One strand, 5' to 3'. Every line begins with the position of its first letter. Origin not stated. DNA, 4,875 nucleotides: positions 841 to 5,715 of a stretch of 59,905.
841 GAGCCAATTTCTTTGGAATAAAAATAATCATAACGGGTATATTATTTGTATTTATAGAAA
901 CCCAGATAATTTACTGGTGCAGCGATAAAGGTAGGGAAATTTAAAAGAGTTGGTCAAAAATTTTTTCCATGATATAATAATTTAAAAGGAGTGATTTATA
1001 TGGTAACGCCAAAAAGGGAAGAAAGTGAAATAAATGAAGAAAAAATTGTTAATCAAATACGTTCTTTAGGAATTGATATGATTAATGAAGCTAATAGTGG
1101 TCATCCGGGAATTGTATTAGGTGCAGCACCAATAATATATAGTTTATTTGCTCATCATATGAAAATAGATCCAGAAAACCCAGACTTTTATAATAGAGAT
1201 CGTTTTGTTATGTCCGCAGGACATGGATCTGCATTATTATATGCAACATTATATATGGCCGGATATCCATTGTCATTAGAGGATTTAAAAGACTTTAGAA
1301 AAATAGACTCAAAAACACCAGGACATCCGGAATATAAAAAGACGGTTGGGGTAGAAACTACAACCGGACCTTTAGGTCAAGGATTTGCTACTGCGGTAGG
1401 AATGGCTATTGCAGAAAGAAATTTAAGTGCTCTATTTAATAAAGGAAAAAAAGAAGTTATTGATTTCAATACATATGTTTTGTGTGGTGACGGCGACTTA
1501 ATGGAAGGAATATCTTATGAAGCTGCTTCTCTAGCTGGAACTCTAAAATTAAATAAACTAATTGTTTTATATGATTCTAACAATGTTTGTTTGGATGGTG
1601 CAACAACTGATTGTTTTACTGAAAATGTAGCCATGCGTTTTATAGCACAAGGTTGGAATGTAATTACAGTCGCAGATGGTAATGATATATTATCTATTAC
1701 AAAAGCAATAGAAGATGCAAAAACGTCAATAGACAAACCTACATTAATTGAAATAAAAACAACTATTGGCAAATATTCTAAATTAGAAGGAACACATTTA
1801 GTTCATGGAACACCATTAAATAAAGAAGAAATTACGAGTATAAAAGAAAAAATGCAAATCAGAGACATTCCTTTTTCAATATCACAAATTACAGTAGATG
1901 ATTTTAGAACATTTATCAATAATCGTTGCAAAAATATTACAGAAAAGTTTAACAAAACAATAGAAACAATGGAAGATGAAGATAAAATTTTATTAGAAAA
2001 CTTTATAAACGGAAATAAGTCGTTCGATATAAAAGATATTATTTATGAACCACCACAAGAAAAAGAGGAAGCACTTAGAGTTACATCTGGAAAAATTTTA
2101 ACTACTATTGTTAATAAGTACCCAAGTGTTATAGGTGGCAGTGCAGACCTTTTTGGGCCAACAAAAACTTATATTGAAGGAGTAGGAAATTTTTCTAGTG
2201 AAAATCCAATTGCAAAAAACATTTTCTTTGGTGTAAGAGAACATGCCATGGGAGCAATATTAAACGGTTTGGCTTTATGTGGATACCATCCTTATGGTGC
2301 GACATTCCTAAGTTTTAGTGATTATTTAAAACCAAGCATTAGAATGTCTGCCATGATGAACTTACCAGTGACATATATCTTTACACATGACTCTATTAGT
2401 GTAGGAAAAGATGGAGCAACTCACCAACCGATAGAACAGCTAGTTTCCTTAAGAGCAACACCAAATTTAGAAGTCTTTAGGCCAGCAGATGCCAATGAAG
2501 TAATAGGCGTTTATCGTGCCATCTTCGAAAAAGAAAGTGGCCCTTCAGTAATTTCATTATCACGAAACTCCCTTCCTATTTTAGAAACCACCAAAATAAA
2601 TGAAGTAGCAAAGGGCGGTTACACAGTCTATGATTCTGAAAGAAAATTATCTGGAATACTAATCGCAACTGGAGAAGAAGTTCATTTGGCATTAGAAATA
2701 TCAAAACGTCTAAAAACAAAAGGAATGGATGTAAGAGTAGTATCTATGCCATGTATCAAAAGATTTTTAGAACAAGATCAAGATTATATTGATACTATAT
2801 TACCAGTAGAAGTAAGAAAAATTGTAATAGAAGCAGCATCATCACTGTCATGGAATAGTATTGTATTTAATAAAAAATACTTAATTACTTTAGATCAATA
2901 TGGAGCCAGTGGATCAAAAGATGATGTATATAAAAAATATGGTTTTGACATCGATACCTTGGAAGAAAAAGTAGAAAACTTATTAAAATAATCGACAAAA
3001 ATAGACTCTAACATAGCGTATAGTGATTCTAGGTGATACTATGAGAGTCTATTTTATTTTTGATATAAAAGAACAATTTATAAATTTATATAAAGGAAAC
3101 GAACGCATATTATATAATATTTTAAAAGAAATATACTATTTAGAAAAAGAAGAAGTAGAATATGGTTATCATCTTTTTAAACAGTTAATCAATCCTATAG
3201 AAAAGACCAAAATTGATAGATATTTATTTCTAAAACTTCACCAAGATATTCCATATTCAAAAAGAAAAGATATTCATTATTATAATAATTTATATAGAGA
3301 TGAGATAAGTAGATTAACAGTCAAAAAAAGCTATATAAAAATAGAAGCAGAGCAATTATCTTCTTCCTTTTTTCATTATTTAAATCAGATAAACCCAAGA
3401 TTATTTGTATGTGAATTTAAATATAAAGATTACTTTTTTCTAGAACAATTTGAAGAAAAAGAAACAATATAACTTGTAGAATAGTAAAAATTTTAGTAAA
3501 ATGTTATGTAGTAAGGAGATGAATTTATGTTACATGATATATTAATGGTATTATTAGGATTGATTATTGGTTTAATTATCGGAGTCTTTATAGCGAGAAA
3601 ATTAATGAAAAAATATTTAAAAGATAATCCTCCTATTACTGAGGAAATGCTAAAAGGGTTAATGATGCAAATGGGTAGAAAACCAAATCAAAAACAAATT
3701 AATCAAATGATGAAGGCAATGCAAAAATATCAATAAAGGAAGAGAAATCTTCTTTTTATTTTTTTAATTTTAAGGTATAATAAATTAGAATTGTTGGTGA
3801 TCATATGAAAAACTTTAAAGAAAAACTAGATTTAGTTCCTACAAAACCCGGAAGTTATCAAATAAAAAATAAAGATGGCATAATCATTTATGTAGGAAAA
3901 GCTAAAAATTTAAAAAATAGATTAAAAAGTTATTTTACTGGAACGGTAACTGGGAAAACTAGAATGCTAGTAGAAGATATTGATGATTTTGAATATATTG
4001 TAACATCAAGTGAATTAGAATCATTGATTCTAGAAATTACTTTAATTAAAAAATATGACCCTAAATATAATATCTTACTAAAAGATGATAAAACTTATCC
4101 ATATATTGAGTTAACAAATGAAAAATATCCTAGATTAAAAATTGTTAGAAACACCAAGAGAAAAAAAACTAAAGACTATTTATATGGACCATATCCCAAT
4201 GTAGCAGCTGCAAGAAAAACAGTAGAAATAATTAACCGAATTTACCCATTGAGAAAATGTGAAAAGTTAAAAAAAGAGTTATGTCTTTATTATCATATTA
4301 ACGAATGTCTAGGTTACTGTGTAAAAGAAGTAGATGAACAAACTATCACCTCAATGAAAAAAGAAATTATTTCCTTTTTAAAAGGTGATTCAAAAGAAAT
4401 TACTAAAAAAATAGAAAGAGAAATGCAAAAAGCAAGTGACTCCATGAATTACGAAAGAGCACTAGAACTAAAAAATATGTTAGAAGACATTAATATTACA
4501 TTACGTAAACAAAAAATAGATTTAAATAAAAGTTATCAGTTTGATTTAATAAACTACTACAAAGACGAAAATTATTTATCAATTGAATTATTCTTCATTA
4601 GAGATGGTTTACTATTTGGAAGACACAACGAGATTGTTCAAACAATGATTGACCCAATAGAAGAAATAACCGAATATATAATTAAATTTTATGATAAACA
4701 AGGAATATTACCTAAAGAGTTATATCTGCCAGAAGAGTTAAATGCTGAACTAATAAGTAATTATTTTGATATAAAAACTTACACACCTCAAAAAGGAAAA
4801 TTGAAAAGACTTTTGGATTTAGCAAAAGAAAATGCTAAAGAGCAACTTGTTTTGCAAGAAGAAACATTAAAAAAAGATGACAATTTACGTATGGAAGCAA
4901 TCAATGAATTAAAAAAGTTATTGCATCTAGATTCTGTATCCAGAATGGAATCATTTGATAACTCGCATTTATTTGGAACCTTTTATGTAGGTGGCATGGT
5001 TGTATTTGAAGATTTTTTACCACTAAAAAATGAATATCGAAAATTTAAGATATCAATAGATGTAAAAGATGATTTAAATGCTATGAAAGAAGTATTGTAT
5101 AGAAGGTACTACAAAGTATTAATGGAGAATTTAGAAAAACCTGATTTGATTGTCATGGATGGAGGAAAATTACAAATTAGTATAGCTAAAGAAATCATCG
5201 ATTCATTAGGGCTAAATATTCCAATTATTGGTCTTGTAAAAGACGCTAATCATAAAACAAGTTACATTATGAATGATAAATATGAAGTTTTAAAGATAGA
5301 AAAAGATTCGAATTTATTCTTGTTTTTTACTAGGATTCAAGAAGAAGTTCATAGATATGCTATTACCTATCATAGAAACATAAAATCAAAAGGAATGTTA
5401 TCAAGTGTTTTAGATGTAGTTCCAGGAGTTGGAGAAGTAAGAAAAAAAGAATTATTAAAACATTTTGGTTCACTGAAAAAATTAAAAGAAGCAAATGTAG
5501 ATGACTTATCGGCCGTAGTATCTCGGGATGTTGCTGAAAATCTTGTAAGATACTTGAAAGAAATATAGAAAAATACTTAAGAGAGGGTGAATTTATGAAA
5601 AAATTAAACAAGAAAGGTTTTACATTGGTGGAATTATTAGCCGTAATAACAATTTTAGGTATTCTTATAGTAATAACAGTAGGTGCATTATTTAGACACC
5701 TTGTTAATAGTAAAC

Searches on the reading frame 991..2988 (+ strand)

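Call 104: search_protein_families(library=pfam, proteins=[window:991-2988:+], max_evalue=0.00001)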
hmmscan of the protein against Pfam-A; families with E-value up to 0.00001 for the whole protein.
window:991-2988:+ (666 aa): 5 families
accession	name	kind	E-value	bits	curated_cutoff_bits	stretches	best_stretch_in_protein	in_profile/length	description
PF00456.26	Transketolase_N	-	3.4e-118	394.9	22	1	16-329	2-316/334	Transketolase, thiamine diphosphate binding domain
PF02779.29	Transket_pyr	-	2.1e-45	154.9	27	1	361-529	4-173/174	Transketolase, pyrimidine binding domain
PF22613.1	Transketolase_C_1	-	2.5e-31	108.7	27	1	542-653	1-113/113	Transketolase-like TK C-terminal domain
PF02780.25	Transketolase_C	-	3e-08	34.1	25.9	1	556-597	13-54/124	Transketolase, C-terminal domain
PF00676.26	E1_dh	-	1e-06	28.4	22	1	106-257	82-224/300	Dehydrogenase E1 component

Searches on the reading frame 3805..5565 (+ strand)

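Call 104: search_protein_families(library=pfam, proteins=[window:3805-5565:+], max_evalue=0.00001)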
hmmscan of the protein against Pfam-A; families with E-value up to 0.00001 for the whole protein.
window:3805-5565:+ (587 aa): 5 families
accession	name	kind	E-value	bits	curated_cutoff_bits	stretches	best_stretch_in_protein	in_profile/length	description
PF08459.17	UvrC_RNaseH_dom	-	4.8e-47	160.2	22.3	1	371-520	2-159/159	UvrC RNAse H endonuclease domain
PF22920.2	UvrC_RNaseH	-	6.2e-18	65.2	24.3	1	246-348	2-113/116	UvrC Ribonuclease H-like domain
PF01541.30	GIY-YIG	-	5.7e-10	39.8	22.6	1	16-89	3-78/78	GIY-YIG catalytic domain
PF02151.25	UVR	-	8.7e-08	32.1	21.5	1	197-229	1-33/36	UvrB/uvrC motif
PF14520.12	HHH_5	-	3.2e-07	31.2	27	1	536-586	4-57/57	Helix-hairpin-helix domain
